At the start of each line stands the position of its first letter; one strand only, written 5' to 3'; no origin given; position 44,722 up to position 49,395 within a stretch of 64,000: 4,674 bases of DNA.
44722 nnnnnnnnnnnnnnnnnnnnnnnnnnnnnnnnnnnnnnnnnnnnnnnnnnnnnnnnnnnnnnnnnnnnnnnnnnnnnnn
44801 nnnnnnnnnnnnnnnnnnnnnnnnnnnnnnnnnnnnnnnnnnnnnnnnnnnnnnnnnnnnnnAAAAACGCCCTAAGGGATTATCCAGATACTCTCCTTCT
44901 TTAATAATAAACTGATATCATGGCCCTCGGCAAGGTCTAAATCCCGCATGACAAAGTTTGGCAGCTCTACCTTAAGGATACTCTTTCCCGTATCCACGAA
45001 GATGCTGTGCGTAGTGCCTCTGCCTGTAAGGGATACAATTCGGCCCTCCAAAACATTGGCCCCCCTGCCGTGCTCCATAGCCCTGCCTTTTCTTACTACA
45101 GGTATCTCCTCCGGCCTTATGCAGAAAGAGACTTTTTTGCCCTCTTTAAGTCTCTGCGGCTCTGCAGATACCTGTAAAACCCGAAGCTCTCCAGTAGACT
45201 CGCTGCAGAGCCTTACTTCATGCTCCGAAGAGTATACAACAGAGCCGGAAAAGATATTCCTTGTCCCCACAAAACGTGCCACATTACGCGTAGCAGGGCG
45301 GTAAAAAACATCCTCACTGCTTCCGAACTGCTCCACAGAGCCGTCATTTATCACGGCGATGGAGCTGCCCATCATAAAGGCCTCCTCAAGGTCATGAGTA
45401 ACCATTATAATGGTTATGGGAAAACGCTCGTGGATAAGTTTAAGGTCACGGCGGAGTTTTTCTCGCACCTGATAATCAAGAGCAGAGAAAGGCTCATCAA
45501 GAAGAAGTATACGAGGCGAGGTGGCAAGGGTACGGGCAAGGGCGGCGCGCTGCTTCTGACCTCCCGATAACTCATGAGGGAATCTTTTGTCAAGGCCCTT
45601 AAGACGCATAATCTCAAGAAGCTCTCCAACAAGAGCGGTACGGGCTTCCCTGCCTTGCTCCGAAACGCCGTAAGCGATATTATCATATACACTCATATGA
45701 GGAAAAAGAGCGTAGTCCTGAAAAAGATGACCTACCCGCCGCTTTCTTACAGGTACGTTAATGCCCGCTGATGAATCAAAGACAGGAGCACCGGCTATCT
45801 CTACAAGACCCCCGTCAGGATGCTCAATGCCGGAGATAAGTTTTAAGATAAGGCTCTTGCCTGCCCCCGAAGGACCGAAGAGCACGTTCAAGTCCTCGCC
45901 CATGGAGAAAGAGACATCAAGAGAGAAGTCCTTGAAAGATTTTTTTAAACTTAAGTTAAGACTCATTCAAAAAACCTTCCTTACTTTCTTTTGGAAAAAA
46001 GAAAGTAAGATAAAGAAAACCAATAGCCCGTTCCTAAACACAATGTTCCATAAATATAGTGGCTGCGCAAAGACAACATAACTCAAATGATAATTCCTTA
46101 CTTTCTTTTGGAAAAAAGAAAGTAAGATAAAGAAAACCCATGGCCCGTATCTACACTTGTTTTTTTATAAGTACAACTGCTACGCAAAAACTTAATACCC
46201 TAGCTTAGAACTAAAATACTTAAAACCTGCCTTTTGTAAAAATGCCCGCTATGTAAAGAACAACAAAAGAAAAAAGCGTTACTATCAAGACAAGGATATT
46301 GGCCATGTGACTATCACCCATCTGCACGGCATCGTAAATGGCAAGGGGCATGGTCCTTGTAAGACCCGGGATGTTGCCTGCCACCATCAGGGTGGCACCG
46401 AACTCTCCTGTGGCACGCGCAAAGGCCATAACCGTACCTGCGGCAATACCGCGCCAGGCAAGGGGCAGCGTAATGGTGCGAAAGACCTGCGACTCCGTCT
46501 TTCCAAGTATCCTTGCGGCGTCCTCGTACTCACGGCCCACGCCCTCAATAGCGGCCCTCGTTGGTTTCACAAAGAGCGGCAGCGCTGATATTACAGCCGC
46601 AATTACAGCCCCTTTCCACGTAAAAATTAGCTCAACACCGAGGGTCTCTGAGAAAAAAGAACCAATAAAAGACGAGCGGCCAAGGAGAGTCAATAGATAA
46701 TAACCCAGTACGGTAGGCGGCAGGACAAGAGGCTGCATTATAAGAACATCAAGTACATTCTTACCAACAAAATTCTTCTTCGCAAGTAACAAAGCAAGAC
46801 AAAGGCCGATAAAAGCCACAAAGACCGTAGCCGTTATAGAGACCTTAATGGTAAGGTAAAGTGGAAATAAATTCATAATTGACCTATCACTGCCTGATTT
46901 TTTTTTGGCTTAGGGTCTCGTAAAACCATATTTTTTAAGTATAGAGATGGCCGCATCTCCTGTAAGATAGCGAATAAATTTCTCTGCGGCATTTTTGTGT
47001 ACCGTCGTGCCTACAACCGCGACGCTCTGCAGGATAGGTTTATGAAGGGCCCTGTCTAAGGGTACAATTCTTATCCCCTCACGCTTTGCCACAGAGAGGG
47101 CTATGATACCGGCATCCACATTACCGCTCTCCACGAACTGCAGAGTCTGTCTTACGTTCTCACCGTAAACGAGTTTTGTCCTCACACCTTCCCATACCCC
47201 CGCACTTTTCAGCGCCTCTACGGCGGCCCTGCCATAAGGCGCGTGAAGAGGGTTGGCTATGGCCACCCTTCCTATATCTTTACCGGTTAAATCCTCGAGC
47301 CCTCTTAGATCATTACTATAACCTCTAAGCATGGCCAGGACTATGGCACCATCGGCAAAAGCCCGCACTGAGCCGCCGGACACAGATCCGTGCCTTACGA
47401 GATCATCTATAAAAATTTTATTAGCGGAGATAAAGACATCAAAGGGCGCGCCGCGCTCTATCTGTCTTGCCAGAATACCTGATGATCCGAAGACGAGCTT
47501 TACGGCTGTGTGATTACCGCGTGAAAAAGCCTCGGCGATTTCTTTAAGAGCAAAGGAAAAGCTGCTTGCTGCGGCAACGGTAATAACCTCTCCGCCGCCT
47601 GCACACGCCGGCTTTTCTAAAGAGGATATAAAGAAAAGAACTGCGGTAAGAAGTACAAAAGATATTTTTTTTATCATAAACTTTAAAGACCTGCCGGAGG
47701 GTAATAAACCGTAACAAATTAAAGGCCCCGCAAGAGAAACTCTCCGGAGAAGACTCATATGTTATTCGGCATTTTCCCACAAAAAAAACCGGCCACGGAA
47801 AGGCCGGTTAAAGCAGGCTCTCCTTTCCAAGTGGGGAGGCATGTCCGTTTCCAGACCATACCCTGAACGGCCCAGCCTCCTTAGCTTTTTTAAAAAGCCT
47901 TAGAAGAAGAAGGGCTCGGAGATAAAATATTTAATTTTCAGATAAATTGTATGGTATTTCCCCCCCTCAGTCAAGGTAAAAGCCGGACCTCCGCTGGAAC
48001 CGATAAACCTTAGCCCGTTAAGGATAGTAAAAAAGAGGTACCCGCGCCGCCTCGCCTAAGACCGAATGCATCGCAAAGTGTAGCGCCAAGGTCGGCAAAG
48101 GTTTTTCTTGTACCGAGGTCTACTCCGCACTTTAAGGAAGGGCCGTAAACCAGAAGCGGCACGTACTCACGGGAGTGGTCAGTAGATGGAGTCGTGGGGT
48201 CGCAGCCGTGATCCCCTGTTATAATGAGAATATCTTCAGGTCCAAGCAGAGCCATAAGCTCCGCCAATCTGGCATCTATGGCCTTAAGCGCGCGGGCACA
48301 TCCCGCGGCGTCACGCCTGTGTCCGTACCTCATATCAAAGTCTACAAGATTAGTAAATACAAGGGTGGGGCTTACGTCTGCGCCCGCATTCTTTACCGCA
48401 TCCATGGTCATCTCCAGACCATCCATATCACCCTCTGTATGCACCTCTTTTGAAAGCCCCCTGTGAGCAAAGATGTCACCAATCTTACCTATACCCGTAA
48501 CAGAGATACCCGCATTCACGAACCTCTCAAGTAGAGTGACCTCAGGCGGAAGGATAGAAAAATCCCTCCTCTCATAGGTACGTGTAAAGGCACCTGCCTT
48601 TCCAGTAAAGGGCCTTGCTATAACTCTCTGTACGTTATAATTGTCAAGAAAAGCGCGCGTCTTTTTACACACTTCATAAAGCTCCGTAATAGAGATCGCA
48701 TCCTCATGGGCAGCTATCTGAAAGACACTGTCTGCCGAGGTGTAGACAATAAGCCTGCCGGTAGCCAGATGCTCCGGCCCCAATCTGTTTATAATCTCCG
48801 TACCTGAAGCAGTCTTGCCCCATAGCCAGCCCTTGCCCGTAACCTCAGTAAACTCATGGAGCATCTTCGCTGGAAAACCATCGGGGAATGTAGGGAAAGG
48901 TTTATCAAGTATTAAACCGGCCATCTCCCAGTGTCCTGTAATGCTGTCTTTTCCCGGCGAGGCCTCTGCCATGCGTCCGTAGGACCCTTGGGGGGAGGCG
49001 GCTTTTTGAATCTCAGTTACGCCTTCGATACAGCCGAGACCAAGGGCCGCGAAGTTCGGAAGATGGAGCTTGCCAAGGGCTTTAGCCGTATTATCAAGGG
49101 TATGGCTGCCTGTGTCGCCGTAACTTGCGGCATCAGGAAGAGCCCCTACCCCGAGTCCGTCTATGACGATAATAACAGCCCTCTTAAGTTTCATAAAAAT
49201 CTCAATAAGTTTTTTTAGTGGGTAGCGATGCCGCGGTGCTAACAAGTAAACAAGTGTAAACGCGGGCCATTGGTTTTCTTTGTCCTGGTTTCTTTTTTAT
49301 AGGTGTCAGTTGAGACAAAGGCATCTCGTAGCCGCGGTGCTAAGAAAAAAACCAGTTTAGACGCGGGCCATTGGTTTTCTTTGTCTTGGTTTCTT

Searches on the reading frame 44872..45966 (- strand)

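Call 65: search_protein_families(library=pfam, proteins=[window:44872-45966:-], max_evalue=0.00001)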
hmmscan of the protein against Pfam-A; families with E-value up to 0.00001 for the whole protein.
window:44872-45966:- (364 aa): 3 families
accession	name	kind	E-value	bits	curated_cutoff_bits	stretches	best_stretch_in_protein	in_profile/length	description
PF00005.33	ABC_tran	-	7.7e-30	104.7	25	1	19-160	7-136/137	ABC transporter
PF13304.12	AAA_21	-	8.1e-09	36.4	27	0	130-194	235-301/304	AAA domain, putative AbiEii toxin, Type IV TA system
PF02463.25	SMC_N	-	1.1e-06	28.7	40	0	109-192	135-200/220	RecF/RecN/SMC N terminal domain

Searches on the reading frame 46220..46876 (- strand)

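Call 65: search_protein_families(library=pfam, proteins=[window:46220-46876:-], max_evalue=0.00001)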
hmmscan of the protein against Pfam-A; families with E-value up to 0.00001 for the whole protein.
window:46220-46876:- (218 aa): 1 family
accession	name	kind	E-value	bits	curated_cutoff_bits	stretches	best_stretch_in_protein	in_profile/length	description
PF00528.27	BPD_transp_1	-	9.6e-20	71.5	26.4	1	24-214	1-179/184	Binding-protein-dependent transport system inner membrane component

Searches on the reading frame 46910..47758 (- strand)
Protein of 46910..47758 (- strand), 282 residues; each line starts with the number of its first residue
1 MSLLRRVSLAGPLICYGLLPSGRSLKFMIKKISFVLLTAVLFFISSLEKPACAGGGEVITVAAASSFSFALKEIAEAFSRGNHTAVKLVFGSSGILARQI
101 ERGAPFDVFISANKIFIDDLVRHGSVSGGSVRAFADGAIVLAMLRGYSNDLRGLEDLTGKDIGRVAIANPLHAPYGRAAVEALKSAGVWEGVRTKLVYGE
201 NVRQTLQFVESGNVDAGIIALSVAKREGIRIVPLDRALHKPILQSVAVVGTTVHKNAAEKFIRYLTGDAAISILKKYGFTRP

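Call 65: search_protein_families(library=pfam, proteins=[window:46910-47758:-], max_evalue=0.00001)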
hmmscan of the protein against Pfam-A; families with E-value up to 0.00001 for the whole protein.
window:46910-47758:- (282 aa): 2 families
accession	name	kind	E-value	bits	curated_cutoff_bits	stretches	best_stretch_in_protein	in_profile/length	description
PF13531.11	SBP_bac_11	-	1.9e-64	218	25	1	59-280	1-227/227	Bacterial extracellular solute-binding protein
PF01547.30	SBP_bac_1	-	6.1e-13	49.9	26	1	188-270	204-305/307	Bacterial extracellular solute-binding protein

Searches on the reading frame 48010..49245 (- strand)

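Call 65: search_protein_families(library=pfam, proteins=[window:48010-49245:-], max_evalue=0.00001)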
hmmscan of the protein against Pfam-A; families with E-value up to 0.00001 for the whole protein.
window:48010-49245:- (411 aa): 1 family
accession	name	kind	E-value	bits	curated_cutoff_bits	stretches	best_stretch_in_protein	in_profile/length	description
PF01676.23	Metalloenzyme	-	1.8e-38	132.9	24.3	1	21-396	1-250/252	Metalloenzyme superfamily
